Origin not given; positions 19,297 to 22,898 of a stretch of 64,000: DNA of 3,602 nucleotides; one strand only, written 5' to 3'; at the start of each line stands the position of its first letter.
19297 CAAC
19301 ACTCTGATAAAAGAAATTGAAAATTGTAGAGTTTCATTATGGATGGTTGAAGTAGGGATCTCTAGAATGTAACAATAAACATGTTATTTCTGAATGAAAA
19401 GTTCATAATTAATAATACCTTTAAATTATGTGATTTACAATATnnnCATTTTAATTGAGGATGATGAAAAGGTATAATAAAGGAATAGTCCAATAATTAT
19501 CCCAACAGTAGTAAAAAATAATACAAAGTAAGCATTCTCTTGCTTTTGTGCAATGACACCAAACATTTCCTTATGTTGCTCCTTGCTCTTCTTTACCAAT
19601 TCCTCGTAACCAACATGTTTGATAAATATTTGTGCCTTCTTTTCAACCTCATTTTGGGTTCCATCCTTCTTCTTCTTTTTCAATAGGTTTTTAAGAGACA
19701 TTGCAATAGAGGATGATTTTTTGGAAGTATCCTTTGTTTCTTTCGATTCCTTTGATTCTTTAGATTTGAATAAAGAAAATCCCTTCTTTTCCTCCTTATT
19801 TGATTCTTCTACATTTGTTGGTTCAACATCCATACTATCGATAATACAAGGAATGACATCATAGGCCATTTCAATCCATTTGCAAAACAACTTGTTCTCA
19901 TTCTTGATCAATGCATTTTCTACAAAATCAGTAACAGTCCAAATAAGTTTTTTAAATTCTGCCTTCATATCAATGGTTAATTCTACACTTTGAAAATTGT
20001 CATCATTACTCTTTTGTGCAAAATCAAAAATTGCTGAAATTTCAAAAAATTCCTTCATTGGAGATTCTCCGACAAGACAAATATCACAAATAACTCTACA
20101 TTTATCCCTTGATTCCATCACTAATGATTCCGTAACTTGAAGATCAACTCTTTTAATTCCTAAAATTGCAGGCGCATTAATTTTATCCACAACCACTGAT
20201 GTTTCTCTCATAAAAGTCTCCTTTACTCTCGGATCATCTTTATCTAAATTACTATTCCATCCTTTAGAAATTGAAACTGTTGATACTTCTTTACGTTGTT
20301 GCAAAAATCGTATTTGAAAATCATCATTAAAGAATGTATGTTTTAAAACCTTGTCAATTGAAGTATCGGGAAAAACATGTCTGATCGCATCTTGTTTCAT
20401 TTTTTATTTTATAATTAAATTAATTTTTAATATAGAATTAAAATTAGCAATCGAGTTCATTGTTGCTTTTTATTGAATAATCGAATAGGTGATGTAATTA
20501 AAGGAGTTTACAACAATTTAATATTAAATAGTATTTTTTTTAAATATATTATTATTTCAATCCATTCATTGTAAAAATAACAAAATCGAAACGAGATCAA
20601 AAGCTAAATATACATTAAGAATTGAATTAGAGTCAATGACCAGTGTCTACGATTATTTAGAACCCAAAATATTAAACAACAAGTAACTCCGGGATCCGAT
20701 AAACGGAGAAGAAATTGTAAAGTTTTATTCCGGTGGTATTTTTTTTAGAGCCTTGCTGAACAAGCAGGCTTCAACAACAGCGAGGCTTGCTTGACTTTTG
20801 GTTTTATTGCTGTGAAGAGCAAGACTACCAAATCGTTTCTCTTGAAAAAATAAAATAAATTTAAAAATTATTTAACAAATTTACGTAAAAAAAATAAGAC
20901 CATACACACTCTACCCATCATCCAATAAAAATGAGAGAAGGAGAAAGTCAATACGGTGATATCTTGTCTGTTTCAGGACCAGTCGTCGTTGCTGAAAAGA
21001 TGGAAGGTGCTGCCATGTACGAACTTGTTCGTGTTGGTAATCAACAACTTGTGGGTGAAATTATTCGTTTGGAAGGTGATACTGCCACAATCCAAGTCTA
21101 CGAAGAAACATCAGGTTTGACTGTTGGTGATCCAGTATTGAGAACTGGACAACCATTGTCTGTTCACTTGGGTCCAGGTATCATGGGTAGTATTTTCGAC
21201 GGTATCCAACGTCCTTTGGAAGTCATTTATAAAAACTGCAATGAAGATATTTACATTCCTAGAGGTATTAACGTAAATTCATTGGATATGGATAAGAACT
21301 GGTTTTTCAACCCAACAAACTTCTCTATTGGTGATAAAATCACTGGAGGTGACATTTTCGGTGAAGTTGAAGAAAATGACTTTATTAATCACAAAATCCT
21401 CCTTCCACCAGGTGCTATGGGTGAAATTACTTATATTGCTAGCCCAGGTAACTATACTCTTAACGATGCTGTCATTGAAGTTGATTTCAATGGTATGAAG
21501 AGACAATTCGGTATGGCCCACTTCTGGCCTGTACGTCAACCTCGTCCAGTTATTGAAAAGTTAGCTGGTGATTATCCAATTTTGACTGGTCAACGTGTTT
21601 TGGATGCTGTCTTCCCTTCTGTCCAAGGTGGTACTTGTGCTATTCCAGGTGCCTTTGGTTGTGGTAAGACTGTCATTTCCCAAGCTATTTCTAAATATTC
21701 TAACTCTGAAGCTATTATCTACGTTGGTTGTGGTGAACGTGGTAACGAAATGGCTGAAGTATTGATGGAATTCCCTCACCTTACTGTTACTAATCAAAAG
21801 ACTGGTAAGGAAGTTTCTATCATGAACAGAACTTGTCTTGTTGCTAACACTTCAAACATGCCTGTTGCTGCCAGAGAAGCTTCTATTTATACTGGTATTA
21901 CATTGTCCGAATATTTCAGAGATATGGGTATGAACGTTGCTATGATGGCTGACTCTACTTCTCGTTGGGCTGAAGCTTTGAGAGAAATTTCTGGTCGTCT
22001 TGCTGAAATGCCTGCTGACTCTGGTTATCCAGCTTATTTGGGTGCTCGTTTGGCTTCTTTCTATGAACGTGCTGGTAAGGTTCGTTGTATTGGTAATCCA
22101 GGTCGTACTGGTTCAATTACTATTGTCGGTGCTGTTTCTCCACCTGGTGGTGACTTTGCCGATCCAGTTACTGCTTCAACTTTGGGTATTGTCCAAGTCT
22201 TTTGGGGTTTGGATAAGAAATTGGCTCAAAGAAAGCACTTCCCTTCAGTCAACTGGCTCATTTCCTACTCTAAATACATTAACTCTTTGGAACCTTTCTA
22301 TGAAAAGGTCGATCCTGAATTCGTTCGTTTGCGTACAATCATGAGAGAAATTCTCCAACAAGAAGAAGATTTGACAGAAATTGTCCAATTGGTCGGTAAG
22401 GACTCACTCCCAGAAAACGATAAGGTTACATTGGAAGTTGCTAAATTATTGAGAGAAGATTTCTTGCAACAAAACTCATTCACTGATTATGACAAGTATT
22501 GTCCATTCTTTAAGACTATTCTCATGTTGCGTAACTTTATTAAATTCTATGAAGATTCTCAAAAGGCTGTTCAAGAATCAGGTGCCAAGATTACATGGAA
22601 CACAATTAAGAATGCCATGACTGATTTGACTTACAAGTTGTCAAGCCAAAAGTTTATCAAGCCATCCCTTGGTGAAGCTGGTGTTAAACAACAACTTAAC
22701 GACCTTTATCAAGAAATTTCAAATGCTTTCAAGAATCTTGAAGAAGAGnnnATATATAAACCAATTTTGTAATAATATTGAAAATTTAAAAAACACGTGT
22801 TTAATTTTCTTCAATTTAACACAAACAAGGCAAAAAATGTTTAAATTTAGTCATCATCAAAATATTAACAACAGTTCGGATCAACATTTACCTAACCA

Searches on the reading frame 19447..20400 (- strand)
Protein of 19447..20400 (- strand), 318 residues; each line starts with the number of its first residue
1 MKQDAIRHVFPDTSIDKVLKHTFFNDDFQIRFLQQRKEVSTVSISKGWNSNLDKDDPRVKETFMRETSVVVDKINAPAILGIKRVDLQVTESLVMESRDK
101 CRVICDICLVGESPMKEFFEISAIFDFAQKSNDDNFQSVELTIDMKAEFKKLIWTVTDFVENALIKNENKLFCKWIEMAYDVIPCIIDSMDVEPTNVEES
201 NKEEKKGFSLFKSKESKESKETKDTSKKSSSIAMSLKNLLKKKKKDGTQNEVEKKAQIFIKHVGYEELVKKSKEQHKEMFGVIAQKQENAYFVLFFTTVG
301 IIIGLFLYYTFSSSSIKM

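Call 19: find_encoding_contigs(protein=window:19447-20400:-, flank=2000, max_places=4)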
Protein window:19447-20400:- (318 aa): no gene with exactly this product is on record in the collection.

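Call 28: search_protein_families(library=pfam, proteins=[window:19447-20400:-], max_evalue=0.01)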
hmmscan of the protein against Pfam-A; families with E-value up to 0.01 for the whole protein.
window:19447-20400:- (318 aa): 0 families

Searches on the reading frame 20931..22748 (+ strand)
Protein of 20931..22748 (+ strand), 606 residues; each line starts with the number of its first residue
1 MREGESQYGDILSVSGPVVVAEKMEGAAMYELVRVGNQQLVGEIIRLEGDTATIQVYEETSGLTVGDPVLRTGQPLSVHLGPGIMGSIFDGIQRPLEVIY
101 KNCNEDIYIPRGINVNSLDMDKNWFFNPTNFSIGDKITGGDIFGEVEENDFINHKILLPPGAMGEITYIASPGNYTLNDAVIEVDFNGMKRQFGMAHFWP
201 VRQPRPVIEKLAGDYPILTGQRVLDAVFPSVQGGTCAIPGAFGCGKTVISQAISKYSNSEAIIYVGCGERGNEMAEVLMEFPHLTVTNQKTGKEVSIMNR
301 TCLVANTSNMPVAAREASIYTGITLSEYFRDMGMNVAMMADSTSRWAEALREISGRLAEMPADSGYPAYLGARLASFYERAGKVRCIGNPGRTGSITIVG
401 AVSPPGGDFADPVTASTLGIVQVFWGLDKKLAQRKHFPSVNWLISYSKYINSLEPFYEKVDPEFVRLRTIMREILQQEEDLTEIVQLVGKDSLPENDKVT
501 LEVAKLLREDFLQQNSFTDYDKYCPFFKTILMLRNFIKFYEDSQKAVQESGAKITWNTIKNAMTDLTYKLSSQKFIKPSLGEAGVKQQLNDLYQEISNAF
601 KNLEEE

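Call 34: search_protein_families(library=pfam, proteins=[window:20931-22748:+], max_evalue=0.00001)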
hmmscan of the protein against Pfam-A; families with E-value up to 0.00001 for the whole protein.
window:20931-22748:+ (606 aa): 4 families
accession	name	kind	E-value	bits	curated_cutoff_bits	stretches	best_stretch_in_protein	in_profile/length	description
PF00006.31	ATP-synt_ab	-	5.3e-72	242.3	29.5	1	220-447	1-213/213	ATP synthase alpha/beta family, nucleotide-binding domain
PF22919.1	ATP-synt_VA_C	-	1.5e-30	105.7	24.7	1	454-550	2-95/101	C-terminal domain of V and A type ATP synthase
PF16886.11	ATP-synt_ab_Xtn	-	6.3e-29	100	25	1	115-202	1-88/88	ATPsynthase alpha/beta subunit barrel-sandwich domain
PF02874.29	ATP-synt_ab_N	-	1e-17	64.8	20.9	1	11-73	1-69/69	ATP synthase alpha/beta family, beta-barrel domain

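Call 35: find_encoding_contigs(protein=window:20931-22748:+, flank=1000, max_places=3)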
Protein window:20931-22748:+ (606 aa): 1 contig read that carries it; 1 place shown.
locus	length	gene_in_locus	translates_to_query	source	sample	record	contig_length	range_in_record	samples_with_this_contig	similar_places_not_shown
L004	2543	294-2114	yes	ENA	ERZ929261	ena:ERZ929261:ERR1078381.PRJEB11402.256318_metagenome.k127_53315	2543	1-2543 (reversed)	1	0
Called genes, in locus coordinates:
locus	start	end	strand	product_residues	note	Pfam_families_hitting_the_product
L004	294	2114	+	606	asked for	PF02874:ATP-synt_ab_N, PF16886:ATP-synt_ab_Xtn, PF00006:ATP-synt_ab, PF22919:ATP-synt_VA_C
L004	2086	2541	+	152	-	?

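Call 36: find_homologous_proteins(query=window:20931-22748:+, max_evalue=1e-100)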
Query window:20931-22748:+ (606 aa): 7989 proteins with E <= 1e-100 among 8000 candidates; the best 120 are listed.
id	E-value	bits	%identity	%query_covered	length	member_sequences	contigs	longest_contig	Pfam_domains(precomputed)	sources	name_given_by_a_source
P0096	0.0e+0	1384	100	100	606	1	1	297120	PF16886.12,PF02874.30,PF00006.32,PF22919.2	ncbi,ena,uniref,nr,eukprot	ncbi:predicted protein [Naegleria gruberi]|uniref:H(+)-transporting two-sector ATPase n=1 Tax=Naegle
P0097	0.0e+0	1240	90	100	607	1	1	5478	PF16886.12,PF02874.30,PF00006.32,PF22919.2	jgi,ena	-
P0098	0.0e+0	1221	88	100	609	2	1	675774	PF16886.12,PF02874.30,PF00006.32,PF22919.2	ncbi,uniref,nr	ncbi:hypothetical protein C9374_003419 [Naegleria lovaniensis]|uniref:H(+)-transporting two-sector A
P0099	0.0e+0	1217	89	99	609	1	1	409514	PF16886.12,PF02874.30,PF00006.32,PF22919.2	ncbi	ncbi:hypothetical protein ABK040_006748 [Willaertia magna]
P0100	0.0e+0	1119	81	100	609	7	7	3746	PF16886.12,PF02874.30,PF00006.32,PF22919.2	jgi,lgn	jgi:V-type H+-transporting ATPase subunit A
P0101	0.0e+0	1102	80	100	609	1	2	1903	PF16886.12,PF02874.30,PF00006.32,PF22919.2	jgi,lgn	-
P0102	0.0e+0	1100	81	99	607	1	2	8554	PF16886.12,PF02874.30,PF00006.32,PF22919.2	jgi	jgi:V-type H+-transporting ATPase subunit A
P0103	0.0e+0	1081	80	99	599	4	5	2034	PF16886.12,PF02874.30,PF00006.32,PF22919.2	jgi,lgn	jgi:V-type H+-transporting ATPase subunit A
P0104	0.0e+0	1060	77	100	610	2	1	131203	PF16886.12,PF02874.30,PF00006.32,PF22919.2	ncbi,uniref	ncbi:V-ATPase catalytic subunit A [Acrasis kona]|uniref:H(+)-transporting two-sector ATPase n=1 Tax=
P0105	0.0e+0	1044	78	97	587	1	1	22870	PF16886.12,PF02874.30,PF00006.32,PF22919.2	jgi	jgi:V-type H+-transporting ATPase subunit A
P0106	4.0e-297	1005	76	96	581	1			PF16886.12,PF02874.30,PF00006.32,PF22919.2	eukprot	eukprot:GEZU01038808.1.p1 GENE.GEZU01038808.1~~GEZU01038808.1.p1 ORF type:complete len:582 (-),score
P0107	1.2e-296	1003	73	100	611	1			PF16886.12,PF02874.30,PF00006.32,PF22919.2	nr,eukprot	nr:vacuolar H(+)-ATPase catalytic subunit A [Andalucia godoyi]|eukprot:ANDGO_04083.mRNA.1 V-type pro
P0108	3.3e-296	1002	73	100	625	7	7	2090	PF16886.12,PF02874.30,PF00006.32,PF22919.2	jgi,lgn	-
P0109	1.1e-294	997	75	95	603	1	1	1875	PF16886.12,PF02874.30,PF00006.32,PF22919.2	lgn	-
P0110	1.9e-294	996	73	100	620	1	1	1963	PF16886.12,PF02874.30,PF00006.32,PF22919.2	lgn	-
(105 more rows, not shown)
